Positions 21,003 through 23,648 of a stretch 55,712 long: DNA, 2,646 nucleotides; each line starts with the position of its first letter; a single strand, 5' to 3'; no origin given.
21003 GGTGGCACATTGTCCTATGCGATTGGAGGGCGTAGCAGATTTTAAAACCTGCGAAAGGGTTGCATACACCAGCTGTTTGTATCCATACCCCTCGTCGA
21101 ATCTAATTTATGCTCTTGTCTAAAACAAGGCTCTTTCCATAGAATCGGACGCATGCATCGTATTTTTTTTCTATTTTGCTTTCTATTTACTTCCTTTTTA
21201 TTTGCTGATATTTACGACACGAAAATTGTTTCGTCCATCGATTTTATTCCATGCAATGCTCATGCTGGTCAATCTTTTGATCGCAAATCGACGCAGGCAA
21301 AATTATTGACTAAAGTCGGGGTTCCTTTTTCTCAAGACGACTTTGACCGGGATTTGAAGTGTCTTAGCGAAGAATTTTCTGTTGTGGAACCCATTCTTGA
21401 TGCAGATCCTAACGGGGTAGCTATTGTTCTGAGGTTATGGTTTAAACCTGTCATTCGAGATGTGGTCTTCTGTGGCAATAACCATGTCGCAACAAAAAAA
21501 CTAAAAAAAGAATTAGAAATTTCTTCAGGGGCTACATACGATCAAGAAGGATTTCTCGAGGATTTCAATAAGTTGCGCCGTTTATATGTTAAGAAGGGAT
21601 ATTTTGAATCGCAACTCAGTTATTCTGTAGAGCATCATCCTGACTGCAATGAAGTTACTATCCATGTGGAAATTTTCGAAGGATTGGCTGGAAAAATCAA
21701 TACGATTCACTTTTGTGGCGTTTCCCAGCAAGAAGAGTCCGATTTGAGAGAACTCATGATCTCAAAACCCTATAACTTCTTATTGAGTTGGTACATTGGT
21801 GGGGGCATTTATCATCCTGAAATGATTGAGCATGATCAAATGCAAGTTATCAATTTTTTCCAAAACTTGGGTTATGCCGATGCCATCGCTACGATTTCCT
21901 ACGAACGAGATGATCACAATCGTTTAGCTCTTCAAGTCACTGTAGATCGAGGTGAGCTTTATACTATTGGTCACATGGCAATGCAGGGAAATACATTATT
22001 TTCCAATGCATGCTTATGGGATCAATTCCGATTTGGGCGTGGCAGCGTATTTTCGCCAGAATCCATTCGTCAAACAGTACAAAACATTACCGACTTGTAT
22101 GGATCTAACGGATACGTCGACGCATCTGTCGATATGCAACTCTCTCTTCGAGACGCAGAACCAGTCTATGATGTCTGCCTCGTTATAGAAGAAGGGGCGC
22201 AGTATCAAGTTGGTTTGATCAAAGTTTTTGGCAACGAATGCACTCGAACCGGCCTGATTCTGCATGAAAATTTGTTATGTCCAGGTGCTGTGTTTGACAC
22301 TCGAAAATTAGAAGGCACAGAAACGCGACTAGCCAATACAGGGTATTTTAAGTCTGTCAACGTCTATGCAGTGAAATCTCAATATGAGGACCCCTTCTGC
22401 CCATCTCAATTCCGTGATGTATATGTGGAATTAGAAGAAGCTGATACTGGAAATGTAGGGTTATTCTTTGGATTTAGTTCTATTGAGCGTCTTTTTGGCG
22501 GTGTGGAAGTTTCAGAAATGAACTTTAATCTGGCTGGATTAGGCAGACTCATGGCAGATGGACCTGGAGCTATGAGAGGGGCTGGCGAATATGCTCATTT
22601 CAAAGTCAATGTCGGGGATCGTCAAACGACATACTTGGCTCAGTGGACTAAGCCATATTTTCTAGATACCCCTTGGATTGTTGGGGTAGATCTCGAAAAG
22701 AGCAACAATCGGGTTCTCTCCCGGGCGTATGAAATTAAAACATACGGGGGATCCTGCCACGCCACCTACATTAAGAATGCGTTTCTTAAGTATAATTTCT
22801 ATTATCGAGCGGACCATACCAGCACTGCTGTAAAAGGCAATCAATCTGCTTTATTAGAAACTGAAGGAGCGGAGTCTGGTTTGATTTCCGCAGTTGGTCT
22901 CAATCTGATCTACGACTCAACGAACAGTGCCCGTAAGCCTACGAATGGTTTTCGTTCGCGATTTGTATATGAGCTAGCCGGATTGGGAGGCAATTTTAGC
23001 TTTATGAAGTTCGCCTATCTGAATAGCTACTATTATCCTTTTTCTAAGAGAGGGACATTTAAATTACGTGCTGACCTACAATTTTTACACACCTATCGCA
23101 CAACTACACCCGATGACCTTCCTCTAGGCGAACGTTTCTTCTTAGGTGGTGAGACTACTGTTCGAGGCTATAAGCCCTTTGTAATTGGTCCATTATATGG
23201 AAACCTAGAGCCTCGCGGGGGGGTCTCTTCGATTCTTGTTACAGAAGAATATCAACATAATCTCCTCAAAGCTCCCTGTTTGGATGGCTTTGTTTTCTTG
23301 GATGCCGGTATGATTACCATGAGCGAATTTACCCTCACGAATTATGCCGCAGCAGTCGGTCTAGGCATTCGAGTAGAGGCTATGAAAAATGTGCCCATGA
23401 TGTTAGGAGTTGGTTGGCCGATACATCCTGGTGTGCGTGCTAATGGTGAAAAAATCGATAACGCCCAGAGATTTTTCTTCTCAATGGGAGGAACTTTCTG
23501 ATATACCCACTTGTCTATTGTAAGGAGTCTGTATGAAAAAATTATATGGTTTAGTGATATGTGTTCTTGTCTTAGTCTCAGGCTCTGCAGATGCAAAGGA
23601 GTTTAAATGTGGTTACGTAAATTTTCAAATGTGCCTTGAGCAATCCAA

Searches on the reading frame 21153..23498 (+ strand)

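Call 70: search_protein_families(library=pfam, proteins=[window:21153-23498:+], max_evalue=0.00001)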
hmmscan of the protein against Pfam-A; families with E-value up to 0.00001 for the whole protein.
window:21153-23498:+ (782 aa): 3 families
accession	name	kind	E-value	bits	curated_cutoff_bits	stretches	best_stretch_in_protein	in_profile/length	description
PF01103.29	Omp85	-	1.6e-43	149.9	24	1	475-782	3-325/325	Omp85 superfamily domain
PF07244.20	POTRA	-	3.1e-43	146.8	21.3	3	99-177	1-79/79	Surface antigen variable number repeat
PF08479.16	POTRA_2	-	1.4e-06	28.5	24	0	272-327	3-58/76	POTRA domain, ShlB-type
